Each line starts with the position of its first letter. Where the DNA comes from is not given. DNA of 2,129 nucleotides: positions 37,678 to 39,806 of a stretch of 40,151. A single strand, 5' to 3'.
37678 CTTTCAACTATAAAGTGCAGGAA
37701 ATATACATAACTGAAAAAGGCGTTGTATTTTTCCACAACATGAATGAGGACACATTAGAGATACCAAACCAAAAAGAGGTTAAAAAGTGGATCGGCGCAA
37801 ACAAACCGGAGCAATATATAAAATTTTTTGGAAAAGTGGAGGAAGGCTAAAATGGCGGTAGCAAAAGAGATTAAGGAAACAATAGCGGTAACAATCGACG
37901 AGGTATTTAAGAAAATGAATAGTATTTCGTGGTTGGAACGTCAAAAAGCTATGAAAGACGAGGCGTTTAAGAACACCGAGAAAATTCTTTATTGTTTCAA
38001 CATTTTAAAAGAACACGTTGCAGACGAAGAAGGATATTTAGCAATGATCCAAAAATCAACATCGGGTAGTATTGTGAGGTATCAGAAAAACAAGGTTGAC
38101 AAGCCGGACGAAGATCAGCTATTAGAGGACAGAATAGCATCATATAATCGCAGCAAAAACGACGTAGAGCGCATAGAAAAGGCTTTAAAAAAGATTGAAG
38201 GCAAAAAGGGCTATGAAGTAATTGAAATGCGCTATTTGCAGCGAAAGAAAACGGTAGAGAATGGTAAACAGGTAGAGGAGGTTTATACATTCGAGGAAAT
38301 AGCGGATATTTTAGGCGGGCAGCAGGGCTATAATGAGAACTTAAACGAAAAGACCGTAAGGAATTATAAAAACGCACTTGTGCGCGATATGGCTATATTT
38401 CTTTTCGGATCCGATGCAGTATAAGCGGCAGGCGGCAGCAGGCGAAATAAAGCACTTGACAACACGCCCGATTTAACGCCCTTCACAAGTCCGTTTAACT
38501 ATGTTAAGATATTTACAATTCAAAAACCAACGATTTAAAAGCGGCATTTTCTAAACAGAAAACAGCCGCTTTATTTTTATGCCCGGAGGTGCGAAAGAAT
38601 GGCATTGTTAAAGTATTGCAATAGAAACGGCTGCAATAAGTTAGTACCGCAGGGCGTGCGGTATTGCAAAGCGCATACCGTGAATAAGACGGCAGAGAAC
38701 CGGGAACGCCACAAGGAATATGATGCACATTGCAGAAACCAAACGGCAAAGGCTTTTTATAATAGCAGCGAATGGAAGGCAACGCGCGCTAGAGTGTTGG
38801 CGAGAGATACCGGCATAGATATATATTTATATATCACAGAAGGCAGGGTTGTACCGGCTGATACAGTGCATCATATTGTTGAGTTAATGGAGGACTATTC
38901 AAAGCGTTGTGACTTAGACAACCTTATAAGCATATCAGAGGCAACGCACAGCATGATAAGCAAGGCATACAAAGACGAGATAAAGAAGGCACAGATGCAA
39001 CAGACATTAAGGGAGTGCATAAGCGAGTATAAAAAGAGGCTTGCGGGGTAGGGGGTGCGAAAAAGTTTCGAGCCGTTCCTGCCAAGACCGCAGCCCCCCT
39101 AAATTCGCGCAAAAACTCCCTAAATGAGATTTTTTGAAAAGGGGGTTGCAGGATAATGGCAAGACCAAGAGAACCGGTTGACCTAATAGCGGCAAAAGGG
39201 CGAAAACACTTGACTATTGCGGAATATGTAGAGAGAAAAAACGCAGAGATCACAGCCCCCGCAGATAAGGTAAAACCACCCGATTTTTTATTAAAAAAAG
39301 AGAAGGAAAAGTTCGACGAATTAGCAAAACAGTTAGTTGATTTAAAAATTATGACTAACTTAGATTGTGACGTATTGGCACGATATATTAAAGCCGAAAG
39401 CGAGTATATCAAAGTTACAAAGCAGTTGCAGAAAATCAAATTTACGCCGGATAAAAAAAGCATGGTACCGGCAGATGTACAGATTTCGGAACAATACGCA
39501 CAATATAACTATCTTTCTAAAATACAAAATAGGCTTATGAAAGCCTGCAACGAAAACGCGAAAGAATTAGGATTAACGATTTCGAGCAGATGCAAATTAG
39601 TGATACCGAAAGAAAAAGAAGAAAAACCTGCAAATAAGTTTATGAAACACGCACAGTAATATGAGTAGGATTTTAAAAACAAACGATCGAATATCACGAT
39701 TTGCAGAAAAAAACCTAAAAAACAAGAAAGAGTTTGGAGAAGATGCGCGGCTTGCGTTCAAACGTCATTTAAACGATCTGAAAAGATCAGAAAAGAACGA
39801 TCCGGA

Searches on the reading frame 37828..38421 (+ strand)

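Call 56: search_protein_families(library=phrogs, proteins=[window:37828-38421:+], max_evalue=0.001)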
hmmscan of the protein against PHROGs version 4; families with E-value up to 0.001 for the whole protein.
window:37828-38421:+ (198 aa): 1 family
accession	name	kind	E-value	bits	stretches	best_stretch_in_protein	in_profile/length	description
phrog_1558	-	unknown function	4e-07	31.1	1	11-197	6-173/178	-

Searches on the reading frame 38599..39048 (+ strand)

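Call 56: search_protein_families(library=phrogs, proteins=[window:38599-39048:+], max_evalue=0.001)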
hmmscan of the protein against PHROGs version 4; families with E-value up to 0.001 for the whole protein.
window:38599-39048:+ (150 aa): 9 families
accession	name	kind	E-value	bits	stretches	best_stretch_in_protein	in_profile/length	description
phrog_144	-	DNA, RNA and nucleotide metabolism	6.7e-31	108.3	1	1-148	19-160/175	HNH endonuclease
phrog_4581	-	head and packaging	2.6e-12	47.9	1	31-135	23-121/395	terminase small subunit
phrog_4321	-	DNA, RNA and nucleotide metabolism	2.7e-11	44.4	1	49-133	38-125/135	HNH endonuclease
phrog_119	-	DNA, RNA and nucleotide metabolism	7.4e-11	42.5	1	29-133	161-267/443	HNH endonuclease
phrog_589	-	DNA, RNA and nucleotide metabolism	1.1e-09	39.2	1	19-123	38-141/179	HNH endonuclease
phrog_2323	-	DNA, RNA and nucleotide metabolism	2.6e-07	31.6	1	42-126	7-89/113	HNH endonuclease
phrog_5956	-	DNA, RNA and nucleotide metabolism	8.7e-06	26.4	1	35-143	23-128/138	HNH endonuclease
phrog_25061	-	DNA, RNA and nucleotide metabolism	1.6e-05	26.5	0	34-123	101-188/219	HNH endonuclease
phrog_30100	-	unknown function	0.00082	20.8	0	6-34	5-33/53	-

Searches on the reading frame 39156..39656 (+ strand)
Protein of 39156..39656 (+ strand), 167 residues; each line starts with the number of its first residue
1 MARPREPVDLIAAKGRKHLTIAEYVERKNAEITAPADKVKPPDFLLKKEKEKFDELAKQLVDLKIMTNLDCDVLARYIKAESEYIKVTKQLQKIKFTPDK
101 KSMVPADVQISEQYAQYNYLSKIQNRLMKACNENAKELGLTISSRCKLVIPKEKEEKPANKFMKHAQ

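Call 56: search_protein_families(library=phrogs, proteins=[window:39156-39656:+], max_evalue=0.001)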
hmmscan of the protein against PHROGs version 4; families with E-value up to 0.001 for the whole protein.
window:39156-39656:+ (167 aa): 2 families
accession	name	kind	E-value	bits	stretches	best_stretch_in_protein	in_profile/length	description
phrog_83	-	head and packaging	1.3e-32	114.2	1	1-164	42-200/246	terminase small subunit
phrog_9452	-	head and packaging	0.00071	20.1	0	47-160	101-204/211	terminase small subunit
